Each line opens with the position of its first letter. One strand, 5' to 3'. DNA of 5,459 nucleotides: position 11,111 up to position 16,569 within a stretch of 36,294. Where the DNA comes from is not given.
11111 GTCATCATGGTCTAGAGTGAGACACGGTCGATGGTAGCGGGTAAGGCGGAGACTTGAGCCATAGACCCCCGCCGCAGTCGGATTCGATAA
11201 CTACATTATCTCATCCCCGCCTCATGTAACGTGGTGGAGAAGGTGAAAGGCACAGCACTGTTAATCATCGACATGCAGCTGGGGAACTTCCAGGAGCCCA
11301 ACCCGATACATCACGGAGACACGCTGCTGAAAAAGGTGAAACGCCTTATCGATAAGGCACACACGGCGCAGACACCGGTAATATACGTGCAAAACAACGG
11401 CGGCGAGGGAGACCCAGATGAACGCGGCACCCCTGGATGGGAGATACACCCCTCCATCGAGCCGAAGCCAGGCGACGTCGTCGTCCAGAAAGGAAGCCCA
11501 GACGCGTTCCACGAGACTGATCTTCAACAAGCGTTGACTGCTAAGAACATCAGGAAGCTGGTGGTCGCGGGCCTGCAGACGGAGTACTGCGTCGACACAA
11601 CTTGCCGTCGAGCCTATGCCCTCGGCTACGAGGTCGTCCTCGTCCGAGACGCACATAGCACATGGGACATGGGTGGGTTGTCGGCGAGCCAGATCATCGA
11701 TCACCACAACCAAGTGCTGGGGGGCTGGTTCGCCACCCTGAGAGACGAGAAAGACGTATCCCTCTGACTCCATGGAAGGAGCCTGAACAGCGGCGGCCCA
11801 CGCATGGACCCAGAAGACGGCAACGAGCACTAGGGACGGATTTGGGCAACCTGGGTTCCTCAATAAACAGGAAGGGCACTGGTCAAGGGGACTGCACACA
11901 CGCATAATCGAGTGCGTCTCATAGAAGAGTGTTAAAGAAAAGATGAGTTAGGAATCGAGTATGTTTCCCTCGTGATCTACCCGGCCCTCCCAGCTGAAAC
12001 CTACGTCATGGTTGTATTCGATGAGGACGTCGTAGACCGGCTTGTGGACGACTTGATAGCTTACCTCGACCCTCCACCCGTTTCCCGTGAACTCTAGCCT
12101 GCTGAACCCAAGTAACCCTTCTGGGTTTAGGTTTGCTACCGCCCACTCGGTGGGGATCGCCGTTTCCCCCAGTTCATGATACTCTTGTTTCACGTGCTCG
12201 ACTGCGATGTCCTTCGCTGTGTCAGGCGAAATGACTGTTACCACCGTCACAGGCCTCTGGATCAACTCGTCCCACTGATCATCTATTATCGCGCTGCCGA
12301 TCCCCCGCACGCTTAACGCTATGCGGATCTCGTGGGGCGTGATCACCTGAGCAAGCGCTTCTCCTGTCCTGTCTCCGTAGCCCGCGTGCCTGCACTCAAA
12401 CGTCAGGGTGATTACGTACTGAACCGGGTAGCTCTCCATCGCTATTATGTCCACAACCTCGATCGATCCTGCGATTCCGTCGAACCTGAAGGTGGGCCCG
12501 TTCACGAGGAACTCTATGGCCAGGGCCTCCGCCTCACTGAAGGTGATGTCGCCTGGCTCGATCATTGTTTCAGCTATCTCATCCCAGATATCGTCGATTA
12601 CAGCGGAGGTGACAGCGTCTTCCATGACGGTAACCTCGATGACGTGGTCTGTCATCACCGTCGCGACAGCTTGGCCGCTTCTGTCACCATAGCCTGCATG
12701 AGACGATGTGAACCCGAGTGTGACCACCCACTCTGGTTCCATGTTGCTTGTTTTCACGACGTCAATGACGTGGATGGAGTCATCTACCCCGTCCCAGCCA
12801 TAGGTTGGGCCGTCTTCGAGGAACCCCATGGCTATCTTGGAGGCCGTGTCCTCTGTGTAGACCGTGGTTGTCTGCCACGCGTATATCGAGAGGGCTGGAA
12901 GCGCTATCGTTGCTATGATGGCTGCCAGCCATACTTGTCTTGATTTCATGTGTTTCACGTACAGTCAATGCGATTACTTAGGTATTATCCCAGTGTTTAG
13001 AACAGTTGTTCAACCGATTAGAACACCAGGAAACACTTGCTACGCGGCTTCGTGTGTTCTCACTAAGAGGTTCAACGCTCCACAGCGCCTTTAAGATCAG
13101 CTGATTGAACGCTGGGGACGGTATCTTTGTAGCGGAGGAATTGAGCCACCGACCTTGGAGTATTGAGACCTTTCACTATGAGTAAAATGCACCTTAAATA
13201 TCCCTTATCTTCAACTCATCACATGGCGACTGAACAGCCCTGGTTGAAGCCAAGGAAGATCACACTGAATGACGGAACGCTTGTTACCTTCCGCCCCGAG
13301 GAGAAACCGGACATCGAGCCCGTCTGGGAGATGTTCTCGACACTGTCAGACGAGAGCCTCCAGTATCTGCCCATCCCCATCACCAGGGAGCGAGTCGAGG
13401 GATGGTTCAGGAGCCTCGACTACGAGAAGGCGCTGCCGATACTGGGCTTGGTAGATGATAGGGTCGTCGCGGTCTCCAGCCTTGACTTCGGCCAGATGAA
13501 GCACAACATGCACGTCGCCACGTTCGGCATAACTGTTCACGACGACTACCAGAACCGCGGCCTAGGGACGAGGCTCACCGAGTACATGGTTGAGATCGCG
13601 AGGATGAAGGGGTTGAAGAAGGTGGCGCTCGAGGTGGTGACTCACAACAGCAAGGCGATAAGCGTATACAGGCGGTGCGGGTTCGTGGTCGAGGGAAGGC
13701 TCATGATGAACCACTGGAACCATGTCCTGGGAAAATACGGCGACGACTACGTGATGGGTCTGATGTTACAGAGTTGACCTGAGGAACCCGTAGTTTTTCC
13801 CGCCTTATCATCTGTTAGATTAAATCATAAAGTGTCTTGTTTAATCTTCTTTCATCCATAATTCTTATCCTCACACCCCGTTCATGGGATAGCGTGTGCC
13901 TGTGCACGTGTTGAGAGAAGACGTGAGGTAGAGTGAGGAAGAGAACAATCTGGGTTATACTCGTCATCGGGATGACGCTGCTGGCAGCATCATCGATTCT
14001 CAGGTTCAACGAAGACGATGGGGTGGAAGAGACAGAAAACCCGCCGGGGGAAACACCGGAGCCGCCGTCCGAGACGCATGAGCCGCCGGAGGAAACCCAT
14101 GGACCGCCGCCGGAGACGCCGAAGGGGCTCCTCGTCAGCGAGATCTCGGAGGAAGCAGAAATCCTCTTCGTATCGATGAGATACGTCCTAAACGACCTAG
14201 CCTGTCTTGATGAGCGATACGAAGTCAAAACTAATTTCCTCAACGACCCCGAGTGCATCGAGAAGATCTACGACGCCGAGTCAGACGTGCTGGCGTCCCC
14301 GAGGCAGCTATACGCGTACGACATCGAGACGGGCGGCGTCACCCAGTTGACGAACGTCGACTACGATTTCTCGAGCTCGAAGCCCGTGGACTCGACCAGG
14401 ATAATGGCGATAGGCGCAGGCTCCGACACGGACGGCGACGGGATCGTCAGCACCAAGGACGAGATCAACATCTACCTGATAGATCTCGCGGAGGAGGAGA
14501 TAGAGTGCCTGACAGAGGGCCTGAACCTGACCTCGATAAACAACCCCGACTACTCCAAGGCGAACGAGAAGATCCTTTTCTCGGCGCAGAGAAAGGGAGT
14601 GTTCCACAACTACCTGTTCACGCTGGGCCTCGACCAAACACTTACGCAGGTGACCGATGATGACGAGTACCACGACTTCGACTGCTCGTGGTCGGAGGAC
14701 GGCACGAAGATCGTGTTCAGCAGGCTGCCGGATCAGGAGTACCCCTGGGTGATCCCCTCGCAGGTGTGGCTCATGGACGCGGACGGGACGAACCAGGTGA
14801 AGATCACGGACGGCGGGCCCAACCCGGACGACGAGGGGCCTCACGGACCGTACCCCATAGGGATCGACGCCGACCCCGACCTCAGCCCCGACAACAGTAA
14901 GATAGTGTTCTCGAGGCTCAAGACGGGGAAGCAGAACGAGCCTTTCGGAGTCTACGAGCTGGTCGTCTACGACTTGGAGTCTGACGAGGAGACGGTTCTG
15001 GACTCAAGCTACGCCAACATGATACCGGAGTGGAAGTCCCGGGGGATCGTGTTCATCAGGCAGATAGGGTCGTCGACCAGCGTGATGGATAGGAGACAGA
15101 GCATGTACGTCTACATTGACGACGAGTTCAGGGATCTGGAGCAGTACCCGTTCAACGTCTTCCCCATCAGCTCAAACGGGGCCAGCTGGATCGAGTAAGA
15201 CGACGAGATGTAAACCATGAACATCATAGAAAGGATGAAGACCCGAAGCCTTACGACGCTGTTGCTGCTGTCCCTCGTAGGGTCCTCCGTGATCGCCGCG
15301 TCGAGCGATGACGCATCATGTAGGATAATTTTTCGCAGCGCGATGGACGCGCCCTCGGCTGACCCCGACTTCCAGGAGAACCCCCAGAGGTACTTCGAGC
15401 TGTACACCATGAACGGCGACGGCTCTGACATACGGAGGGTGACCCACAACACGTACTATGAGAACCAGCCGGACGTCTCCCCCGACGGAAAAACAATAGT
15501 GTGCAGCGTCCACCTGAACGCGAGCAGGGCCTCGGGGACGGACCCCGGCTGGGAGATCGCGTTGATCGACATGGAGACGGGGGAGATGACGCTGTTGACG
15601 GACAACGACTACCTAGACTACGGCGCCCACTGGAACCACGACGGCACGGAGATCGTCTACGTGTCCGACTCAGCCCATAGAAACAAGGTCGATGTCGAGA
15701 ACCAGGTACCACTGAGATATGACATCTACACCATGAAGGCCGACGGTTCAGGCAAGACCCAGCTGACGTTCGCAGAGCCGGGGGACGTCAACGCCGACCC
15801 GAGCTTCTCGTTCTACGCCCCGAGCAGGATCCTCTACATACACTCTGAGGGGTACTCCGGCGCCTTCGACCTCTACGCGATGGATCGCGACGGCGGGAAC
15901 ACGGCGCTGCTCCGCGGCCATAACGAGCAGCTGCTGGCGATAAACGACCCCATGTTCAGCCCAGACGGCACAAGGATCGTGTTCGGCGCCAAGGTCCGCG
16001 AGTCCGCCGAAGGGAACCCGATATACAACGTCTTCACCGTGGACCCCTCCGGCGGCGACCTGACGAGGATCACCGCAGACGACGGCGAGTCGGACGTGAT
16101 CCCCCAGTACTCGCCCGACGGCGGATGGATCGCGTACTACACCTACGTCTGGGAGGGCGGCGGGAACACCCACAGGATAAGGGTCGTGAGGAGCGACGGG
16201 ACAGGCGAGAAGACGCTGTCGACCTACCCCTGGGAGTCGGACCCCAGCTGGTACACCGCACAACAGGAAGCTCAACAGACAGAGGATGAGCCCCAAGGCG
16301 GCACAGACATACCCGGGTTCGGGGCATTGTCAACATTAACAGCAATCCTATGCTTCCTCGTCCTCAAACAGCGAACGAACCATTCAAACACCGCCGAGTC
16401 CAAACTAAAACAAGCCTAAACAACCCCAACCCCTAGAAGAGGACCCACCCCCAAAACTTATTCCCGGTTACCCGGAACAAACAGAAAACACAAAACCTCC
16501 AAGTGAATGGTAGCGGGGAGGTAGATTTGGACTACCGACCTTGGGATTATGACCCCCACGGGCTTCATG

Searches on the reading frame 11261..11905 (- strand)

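Call 18: search_protein_families(library=pfam, proteins=[window:11261-11905:-], max_evalue=0.001)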
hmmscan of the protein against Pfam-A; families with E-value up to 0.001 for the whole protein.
window:11261-11905:- (214 aa): 0 families

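Call 60: search_protein_families(library=pfam, proteins=[window:11261-11905:-], max_evalue=1)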
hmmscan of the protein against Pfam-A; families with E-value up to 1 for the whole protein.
window:11261-11905:- (214 aa): 1 family
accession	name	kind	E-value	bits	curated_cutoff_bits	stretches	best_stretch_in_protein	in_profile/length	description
PF15018.11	InaF-motif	-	0.71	10.3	21.8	1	164-178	15-29/35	TRP-interacting helix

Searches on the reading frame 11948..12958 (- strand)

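Call 18: search_protein_families(library=pfam, proteins=[window:11948-12958:-], max_evalue=0.001)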
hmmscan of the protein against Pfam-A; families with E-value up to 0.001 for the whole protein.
window:11948-12958:- (336 aa): 0 families

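Call 60: search_protein_families(library=pfam, proteins=[window:11948-12958:-], max_evalue=1)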
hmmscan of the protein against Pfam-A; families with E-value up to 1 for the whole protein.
window:11948-12958:- (336 aa): 2 families
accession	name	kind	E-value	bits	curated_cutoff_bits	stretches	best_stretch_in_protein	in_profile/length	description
PF00543.27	P-II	-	0.066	14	25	0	87-132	33-78/102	Nitrogen regulatory protein P-II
PF24730.1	DUF7682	-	0.52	10.3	27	0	186-195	4-13/23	Zinc-binding Domain of unknown function (DUF7682)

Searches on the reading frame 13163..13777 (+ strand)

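Call 18: search_protein_families(library=pfam, proteins=[window:13163-13777:+], max_evalue=0.001)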
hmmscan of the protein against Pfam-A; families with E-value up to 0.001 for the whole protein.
window:13163-13777:+ (204 aa): 6 families
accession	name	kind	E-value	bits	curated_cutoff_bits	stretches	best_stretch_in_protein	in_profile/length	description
PF00583.31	Acetyltransf_1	-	5.5e-15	56.1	20.7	1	82-174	25-116/116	Acetyltransferase (GNAT) family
PF13508.13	Acetyltransf_7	-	1.5e-10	41.7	27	1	115-175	28-83/84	Acetyltransferase (GNAT) domain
PF13302.13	Acetyltransf_3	-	2.6e-10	41.6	25.4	1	42-175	3-138/138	Acetyltransferase (GNAT) domain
PF08445.16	FR47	-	1e-07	32.3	22.1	1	119-175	23-78/86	FR47-like protein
PF13673.13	Acetyltransf_10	-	4.2e-07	30.4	23.6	1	111-179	47-112/128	Acetyltransferase (GNAT) domain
PF13420.13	Acetyltransf_4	-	0.00014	22.4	24.3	1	98-179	57-139/155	Acetyltransferase (GNAT) domain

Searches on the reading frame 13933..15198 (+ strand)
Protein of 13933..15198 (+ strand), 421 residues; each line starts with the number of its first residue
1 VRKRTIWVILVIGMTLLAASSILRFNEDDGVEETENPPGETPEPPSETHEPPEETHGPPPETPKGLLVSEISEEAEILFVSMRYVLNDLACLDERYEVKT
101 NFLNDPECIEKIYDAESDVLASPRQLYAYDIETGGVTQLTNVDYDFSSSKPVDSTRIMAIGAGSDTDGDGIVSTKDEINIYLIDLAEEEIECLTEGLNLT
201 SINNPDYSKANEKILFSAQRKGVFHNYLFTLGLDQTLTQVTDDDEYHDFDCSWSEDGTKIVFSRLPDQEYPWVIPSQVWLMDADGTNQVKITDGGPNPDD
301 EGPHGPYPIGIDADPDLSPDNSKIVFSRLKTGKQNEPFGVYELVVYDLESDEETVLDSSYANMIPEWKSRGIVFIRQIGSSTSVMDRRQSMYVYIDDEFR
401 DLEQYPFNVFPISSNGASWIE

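Call 18: search_protein_families(library=pfam, proteins=[window:13933-15198:+], max_evalue=0.001)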
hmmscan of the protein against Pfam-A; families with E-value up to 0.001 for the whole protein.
window:13933-15198:+ (421 aa): 2 families
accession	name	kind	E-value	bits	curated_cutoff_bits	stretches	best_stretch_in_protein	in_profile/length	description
PF07676.18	PD40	-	1.3e-06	28.6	20.9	0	310-328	9-27/38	WD40-like Beta Propeller Repeat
PF00930.27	DPPIV_N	-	0.00017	20.9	22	0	172-261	254-344/354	Dipeptidyl peptidase IV (DPP IV) N-terminal region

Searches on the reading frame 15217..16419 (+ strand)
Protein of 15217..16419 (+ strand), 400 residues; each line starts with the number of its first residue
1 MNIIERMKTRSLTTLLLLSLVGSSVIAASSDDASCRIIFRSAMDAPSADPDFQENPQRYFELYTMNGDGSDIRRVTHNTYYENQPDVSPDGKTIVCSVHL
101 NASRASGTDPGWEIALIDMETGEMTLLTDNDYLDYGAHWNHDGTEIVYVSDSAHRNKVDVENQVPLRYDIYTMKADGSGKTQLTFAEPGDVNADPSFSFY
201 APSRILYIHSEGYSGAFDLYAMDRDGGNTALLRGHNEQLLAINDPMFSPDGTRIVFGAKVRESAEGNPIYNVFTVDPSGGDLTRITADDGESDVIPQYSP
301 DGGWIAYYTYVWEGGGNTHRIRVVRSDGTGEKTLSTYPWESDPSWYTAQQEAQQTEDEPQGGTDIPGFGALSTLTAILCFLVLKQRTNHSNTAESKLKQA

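Call 18: search_protein_families(library=pfam, proteins=[window:15217-16419:+], max_evalue=0.001)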
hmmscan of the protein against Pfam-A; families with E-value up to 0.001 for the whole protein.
window:15217-16419:+ (400 aa): 1 family
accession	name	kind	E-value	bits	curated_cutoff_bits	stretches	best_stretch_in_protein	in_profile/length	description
PF07676.18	PD40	-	6.2e-11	42.4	20.9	0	73-95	2-24/38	WD40-like Beta Propeller Repeat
